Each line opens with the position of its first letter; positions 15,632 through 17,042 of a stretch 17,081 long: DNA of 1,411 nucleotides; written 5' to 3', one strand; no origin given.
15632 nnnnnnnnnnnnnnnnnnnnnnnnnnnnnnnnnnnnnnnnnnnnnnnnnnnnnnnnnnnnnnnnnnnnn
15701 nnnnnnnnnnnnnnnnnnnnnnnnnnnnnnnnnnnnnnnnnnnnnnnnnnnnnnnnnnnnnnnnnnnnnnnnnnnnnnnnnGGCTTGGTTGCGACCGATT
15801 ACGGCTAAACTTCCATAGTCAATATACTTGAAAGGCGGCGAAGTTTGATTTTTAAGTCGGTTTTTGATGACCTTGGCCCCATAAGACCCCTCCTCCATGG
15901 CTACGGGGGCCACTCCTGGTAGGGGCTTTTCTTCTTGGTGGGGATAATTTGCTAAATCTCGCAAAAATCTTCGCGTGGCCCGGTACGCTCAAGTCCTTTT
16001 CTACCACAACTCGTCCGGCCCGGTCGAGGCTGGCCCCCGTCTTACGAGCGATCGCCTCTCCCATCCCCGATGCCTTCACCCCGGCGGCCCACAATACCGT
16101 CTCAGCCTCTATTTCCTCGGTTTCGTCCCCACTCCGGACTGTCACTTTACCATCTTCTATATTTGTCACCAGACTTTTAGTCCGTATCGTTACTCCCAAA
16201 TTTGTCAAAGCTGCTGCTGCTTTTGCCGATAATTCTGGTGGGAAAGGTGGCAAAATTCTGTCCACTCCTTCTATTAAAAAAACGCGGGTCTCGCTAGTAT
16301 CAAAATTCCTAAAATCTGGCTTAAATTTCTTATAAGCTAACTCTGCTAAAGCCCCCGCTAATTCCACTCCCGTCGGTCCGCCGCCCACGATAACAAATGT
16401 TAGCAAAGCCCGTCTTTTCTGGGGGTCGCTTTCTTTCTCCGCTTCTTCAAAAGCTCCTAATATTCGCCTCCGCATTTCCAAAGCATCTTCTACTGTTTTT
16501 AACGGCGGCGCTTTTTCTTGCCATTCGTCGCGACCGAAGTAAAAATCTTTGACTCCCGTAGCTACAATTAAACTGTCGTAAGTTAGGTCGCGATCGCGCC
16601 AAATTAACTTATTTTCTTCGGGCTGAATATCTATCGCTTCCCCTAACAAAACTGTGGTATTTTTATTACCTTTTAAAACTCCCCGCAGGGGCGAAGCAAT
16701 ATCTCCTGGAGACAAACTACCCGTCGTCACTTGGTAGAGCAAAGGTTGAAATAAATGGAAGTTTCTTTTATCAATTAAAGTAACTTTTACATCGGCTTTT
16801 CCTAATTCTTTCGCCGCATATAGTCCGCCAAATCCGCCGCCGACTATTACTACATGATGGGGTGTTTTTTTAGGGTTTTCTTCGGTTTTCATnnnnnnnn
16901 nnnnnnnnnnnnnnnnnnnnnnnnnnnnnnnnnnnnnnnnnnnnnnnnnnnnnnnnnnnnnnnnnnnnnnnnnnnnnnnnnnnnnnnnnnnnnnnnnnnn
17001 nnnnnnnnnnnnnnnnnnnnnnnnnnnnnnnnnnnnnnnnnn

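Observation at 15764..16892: Type II NADH dehydrogenase gene appears inactivated by a 5-bp frameshift and a 3' truncation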

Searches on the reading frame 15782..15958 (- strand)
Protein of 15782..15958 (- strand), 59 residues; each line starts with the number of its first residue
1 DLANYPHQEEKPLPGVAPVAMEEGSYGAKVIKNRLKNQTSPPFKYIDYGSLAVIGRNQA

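Call 46: search_protein_families(library=pfam, proteins=[window:15782-15958:-])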
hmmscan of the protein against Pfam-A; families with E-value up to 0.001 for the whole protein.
window:15782-15958:- (59 aa): 0 families

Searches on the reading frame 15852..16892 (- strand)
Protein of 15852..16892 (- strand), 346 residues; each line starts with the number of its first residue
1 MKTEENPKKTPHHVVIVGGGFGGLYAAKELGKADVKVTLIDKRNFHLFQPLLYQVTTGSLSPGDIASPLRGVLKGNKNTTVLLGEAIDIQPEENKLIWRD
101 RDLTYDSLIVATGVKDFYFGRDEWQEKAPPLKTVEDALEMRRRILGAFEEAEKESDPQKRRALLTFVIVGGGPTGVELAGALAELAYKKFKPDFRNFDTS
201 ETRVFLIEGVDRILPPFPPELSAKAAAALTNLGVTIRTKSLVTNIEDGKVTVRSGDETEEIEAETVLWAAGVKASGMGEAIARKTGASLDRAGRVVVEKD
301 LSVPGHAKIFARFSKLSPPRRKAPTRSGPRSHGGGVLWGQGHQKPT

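Call 46: search_protein_families(library=pfam, proteins=[window:15966-16892:-])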
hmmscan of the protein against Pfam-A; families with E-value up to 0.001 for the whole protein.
window:15966-16892:- (309 aa): 12 families
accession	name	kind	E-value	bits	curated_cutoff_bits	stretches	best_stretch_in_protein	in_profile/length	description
PF07992.20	Pyr_redox_2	-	1e-47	163.4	26.1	1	13-302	2-264/291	Pyridine nucleotide-disulphide oxidoreductase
PF00070.33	Pyr_redox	-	6.5e-17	62.3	22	1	166-251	2-75/82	Pyridine nucleotide-disulphide oxidoreductase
PF01266.30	DAO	-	4.1e-09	36.9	27.9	1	13-43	1-31/353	FAD dependent oxidoreductase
PF13450.12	NAD_binding_8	-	5.1e-09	36.7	21.9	1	16-44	1-29/68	NAD(P)-binding Rossmann-like domain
PF03486.20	HI0933_like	-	6.8e-08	32.7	50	1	13-44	2-33/244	HI0933-like protein Rossmann domain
PF13454.12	NAD_binding_9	-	3.5e-07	30.7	21.8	0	15-45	1-35/155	FAD-NAD(P)-binding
PF13738.12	Pyr_redox_3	-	1.6e-06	28.1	30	0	12-45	165-198/305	Pyridine nucleotide-disulphide oxidoreductase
PF01494.25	FAD_binding_3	-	2.3e-06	27.5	22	1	13-44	3-34/349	FAD binding domain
PF01946.23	Thi4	-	9.1e-05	22.2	26.2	0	13-43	19-50/235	Thi4 family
PF05834.18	Lycopene_cycl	-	0.00019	21.1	23.4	0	14-43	2-33/380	Lycopene cyclase protein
PF01134.28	GIDA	-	0.0002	21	22.1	0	14-43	2-30/391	Glucose inhibited division protein A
PF00890.30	FAD_binding_2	-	0.00062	19.5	20.4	1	13-44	1-32/414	FAD binding domain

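Call 50: find_encoding_contigs(protein=window:15852-16892:-, flank=3000, max_places=8)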
Protein window:15852-16892:- (346 aa): 17 contigs read that carry it; 8 places shown.
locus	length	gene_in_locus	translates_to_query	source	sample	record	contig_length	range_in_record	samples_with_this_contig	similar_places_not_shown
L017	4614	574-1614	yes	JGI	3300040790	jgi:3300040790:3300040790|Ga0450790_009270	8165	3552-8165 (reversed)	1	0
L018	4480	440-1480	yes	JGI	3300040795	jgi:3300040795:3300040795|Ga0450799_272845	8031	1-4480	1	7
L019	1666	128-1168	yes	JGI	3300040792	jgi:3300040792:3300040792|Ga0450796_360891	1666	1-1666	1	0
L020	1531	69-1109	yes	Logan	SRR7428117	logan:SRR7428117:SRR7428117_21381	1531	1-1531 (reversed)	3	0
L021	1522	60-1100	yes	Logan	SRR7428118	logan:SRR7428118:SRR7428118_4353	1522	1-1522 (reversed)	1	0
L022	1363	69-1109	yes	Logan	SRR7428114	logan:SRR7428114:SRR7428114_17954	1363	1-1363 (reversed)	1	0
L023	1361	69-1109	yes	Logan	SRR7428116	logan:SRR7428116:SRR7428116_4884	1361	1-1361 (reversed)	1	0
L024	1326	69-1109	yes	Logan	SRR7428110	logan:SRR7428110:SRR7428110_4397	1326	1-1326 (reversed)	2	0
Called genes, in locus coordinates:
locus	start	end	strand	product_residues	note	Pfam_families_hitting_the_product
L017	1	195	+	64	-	?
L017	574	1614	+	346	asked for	PF13738:Pyr_redox_3 (faint), PF01266:DAO (faint), PF01494:FAD_binding_3 (faint), PF03486:HI0933_like (faint), PF07992:Pyr_redox_2, PF13450:NAD_binding_8 (weak), PF13454:NAD_binding_9 (faint), PF00070:Pyr_redox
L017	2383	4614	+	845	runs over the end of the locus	-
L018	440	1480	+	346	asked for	PF13738:Pyr_redox_3 (faint), PF01266:DAO (faint), PF01494:FAD_binding_3 (faint), PF03486:HI0933_like (faint), PF07992:Pyr_redox_2, PF13450:NAD_binding_8 (weak), PF13454:NAD_binding_9 (faint), PF00070:Pyr_redox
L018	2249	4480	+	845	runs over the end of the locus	-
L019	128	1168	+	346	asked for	PF13738:Pyr_redox_3 (faint), PF01266:DAO (faint), PF01494:FAD_binding_3 (faint), PF03486:HI0933_like (faint), PF07992:Pyr_redox_2, PF13450:NAD_binding_8 (weak), PF13454:NAD_binding_9 (faint), PF00070:Pyr_redox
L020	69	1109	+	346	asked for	PF13738:Pyr_redox_3 (faint), PF01266:DAO (faint), PF01494:FAD_binding_3 (faint), PF03486:HI0933_like (faint), PF07992:Pyr_redox_2, PF13450:NAD_binding_8 (weak), PF13454:NAD_binding_9 (faint), PF00070:Pyr_redox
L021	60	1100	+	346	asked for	PF13738:Pyr_redox_3 (faint), PF01266:DAO (faint), PF01494:FAD_binding_3 (faint), PF03486:HI0933_like (faint), PF07992:Pyr_redox_2, PF13450:NAD_binding_8 (weak), PF13454:NAD_binding_9 (faint), PF00070:Pyr_redox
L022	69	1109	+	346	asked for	PF13738:Pyr_redox_3 (faint), PF01266:DAO (faint), PF01494:FAD_binding_3 (faint), PF03486:HI0933_like (faint), PF07992:Pyr_redox_2, PF13450:NAD_binding_8 (weak), PF13454:NAD_binding_9 (faint), PF00070:Pyr_redox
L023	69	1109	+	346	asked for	PF13738:Pyr_redox_3 (faint), PF01266:DAO (faint), PF01494:FAD_binding_3 (faint), PF03486:HI0933_like (faint), PF07992:Pyr_redox_2, PF13450:NAD_binding_8 (weak), PF13454:NAD_binding_9 (faint), PF00070:Pyr_redox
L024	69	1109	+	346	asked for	PF13738:Pyr_redox_3 (faint), PF01266:DAO (faint), PF01494:FAD_binding_3 (faint), PF03486:HI0933_like (faint), PF07992:Pyr_redox_2, PF13450:NAD_binding_8 (weak), PF13454:NAD_binding_9 (faint), PF00070:Pyr_redox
